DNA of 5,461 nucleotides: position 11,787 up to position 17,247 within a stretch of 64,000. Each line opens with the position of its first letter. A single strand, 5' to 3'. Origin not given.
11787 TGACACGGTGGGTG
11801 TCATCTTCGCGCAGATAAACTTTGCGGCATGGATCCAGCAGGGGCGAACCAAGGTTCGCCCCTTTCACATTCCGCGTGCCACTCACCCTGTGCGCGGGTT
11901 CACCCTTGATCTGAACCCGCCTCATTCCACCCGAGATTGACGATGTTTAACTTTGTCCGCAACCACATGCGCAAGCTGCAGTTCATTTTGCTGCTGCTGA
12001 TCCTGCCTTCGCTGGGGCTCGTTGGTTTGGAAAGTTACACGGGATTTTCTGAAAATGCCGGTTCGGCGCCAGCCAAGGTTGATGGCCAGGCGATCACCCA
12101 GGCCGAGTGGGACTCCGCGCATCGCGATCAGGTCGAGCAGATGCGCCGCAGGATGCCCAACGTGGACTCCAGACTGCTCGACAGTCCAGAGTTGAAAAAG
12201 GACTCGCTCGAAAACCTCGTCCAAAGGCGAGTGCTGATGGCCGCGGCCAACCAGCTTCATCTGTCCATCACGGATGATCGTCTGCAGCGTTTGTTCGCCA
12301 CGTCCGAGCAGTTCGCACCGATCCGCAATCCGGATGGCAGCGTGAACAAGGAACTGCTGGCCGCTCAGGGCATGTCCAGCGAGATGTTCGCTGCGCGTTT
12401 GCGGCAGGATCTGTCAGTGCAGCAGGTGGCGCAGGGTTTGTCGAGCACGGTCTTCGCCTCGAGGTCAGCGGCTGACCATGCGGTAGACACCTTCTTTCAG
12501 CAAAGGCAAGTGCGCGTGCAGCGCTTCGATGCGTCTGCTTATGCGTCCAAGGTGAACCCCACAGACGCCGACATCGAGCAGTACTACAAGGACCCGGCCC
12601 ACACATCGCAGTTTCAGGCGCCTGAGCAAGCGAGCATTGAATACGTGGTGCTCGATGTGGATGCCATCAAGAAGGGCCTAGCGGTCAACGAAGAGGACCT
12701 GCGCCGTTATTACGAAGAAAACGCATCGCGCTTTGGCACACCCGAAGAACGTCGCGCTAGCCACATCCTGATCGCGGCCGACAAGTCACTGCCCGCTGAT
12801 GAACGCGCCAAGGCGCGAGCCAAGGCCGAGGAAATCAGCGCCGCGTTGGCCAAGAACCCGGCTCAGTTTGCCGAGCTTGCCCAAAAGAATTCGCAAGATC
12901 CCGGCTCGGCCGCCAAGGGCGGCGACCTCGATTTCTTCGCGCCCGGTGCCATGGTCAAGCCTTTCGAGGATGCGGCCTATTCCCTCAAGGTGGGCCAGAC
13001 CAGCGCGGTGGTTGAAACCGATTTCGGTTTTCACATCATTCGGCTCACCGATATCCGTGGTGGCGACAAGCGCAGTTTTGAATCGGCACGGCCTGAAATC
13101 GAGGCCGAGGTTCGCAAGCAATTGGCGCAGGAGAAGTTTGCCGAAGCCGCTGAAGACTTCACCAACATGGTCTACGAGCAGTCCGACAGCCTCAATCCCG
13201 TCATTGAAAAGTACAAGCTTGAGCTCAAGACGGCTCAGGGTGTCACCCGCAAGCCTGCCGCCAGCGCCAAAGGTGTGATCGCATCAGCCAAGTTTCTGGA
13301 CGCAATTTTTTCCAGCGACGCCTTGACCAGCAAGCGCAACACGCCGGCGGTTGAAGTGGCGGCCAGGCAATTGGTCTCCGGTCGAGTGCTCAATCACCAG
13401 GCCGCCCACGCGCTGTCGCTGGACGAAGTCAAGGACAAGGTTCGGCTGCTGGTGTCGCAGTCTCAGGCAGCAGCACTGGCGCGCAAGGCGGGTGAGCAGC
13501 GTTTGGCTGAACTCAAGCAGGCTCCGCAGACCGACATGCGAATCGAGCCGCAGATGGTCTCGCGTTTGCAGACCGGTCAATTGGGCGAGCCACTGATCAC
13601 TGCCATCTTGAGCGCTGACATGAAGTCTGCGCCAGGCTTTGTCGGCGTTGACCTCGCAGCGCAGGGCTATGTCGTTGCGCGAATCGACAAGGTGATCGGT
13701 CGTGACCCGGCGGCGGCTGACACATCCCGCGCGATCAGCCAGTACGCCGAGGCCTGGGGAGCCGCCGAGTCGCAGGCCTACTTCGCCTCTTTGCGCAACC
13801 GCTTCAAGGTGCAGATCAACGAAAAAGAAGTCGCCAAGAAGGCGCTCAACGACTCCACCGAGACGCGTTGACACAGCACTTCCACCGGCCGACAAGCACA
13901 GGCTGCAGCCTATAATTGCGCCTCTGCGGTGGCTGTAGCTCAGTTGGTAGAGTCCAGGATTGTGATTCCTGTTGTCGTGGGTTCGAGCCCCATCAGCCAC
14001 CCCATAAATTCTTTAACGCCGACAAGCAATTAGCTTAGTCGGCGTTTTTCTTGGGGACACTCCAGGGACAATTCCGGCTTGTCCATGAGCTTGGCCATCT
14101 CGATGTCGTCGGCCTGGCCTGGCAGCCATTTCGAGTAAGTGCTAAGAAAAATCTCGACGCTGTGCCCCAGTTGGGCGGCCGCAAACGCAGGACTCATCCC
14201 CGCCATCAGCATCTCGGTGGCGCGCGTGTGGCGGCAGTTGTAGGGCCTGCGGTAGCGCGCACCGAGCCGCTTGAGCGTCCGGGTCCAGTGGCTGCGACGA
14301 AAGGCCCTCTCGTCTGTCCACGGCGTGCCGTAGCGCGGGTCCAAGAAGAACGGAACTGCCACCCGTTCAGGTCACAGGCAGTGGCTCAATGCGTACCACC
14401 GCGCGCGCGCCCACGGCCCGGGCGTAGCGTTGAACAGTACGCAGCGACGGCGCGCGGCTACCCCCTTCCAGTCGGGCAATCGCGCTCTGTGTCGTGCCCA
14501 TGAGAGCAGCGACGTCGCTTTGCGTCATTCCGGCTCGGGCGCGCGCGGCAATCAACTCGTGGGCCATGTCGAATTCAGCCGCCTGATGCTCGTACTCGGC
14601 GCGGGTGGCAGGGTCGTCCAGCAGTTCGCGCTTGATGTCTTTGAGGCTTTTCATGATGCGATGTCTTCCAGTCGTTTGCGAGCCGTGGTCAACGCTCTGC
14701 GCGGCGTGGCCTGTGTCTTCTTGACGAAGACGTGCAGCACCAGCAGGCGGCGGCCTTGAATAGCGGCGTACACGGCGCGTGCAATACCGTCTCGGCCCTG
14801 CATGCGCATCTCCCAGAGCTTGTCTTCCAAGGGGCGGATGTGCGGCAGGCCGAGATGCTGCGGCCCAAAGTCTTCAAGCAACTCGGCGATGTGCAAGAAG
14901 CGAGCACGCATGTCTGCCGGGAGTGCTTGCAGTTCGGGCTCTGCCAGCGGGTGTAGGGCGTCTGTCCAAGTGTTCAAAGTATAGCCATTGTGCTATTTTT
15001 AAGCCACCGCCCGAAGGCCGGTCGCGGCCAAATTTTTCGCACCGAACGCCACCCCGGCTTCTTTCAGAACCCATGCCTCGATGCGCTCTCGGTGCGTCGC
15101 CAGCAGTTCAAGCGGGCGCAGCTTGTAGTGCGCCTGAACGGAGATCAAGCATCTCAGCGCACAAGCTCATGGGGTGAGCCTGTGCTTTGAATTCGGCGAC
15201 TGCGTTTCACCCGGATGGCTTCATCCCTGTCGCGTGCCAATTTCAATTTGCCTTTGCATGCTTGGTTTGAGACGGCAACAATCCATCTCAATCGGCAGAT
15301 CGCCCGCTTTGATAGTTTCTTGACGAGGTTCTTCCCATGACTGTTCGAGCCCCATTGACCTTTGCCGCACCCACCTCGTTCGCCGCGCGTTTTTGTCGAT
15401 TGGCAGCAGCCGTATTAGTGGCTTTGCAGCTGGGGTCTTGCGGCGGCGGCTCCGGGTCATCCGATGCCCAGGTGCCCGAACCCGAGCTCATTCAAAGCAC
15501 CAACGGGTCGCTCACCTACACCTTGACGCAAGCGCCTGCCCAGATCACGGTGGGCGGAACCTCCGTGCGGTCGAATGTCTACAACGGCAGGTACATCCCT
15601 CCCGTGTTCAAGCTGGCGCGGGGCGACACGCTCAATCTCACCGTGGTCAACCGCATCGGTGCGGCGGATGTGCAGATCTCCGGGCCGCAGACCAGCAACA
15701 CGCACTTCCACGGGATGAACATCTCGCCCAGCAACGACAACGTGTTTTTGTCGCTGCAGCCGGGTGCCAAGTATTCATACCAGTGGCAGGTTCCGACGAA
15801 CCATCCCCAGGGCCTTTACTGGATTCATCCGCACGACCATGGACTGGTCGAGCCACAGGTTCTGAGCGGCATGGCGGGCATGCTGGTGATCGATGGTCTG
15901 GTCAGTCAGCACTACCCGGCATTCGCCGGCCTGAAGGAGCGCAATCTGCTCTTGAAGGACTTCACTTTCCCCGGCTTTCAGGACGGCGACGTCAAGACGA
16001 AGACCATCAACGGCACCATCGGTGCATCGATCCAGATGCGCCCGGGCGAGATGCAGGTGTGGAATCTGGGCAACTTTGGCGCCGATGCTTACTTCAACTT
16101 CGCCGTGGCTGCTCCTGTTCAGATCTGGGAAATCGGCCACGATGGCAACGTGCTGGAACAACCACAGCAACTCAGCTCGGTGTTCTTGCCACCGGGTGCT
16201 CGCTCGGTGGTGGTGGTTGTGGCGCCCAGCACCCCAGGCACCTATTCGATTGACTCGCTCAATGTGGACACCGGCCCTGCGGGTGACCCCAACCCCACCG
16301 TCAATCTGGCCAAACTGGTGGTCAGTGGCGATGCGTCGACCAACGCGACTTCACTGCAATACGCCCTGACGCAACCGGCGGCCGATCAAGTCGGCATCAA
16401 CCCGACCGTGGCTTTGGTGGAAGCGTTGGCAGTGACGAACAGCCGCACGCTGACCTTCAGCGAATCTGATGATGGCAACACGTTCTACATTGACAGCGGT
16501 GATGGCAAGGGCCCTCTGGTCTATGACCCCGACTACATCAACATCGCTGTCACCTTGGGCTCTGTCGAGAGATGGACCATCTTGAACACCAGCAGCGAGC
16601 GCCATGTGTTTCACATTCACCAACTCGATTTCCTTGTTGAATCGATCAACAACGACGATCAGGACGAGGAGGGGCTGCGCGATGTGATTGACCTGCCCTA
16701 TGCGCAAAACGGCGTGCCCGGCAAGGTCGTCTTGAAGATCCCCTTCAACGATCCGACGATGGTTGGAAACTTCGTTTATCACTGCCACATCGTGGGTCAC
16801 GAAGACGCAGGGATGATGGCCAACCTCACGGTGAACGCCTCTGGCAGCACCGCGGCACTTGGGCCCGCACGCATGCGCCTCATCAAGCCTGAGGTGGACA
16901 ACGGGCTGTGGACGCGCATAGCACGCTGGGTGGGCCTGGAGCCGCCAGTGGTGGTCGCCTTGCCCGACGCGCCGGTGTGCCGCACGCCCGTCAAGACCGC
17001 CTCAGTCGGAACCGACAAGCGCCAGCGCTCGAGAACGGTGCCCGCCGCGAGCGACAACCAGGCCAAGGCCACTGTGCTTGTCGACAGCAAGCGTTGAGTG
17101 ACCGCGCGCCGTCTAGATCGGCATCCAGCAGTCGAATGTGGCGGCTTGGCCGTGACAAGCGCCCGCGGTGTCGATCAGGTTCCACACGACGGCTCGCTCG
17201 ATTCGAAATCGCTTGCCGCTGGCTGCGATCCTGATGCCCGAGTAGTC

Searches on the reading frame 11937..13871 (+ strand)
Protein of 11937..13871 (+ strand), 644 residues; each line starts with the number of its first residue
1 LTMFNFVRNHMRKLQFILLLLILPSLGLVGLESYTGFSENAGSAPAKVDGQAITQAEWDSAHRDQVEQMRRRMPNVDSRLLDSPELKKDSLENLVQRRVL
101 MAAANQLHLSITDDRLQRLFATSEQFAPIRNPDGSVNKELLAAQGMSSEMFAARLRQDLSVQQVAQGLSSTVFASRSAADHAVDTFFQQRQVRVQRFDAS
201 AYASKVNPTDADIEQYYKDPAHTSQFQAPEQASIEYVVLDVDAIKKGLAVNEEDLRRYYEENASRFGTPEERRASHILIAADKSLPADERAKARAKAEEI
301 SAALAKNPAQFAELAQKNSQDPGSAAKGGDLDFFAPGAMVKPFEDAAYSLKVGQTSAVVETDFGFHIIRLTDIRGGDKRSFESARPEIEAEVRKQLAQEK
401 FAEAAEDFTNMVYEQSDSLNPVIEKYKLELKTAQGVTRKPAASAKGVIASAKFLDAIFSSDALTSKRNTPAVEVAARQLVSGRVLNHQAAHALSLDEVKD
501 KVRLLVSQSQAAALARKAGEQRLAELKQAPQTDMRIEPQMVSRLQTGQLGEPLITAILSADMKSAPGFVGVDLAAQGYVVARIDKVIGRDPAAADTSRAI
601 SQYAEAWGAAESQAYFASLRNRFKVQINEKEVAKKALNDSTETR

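Call 27: search_protein_families(library=pfam, proteins=[window:11937-13871:+], max_evalue=0.00001)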
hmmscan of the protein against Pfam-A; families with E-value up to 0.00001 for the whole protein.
window:11937-13871:+ (644 aa): 5 families
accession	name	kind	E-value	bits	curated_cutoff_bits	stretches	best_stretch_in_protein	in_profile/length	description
PF13624.11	SurA_N_3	-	8.9e-33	113.9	27.2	1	3-164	1-161/162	SurA-like N-terminal domain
PF13616.12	Rotamase_3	-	2.2e-31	109.2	22.5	1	257-373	5-115/116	PPIC-type PPIASE domain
PF00639.27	Rotamase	-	1.5e-29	103.2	21.7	1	276-372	1-97/97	PPIC-type PPIASE domain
PF13145.12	Rotamase_2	-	2e-23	83.9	27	1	250-386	1-121/121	PPIC-type PPIASE domain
PF13623.11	SurA_N_2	-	2.5e-15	57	28.5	1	5-140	2-140/145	SurA-like N-terminal domain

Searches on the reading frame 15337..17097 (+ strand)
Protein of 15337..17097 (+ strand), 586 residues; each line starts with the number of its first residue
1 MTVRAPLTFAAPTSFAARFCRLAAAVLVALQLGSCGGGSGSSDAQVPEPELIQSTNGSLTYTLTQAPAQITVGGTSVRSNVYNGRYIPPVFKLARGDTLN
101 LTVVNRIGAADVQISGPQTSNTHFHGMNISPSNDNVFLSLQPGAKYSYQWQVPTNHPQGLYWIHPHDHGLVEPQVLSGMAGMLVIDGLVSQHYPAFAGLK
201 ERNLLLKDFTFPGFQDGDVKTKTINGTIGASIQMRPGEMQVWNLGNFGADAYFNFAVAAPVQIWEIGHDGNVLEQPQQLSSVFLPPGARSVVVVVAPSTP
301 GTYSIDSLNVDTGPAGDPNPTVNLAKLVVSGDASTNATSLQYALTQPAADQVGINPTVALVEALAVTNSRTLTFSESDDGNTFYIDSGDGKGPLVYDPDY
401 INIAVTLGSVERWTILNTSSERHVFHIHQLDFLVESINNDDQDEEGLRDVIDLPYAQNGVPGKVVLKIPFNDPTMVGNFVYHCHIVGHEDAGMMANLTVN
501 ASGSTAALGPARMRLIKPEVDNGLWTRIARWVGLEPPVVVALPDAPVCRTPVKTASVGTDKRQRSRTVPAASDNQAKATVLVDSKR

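Call 27: search_protein_families(library=pfam, proteins=[window:15337-17097:+], max_evalue=0.00001)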
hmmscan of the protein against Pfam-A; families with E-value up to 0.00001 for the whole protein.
window:15337-17097:+ (586 aa): 3 families
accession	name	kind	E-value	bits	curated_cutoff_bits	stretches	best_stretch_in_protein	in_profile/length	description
PF07731.20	Cu-oxidase_2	-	6.7e-16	58.7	20.4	1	385-500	23-134/137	Multicopper oxidase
PF07732.21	Cu-oxidase_3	-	4.5e-13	49.7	21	1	73-186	10-115/119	Multicopper oxidase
PF00394.28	Cu-oxidase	-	8.5e-06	26.4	21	0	224-322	41-147/157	Multicopper oxidase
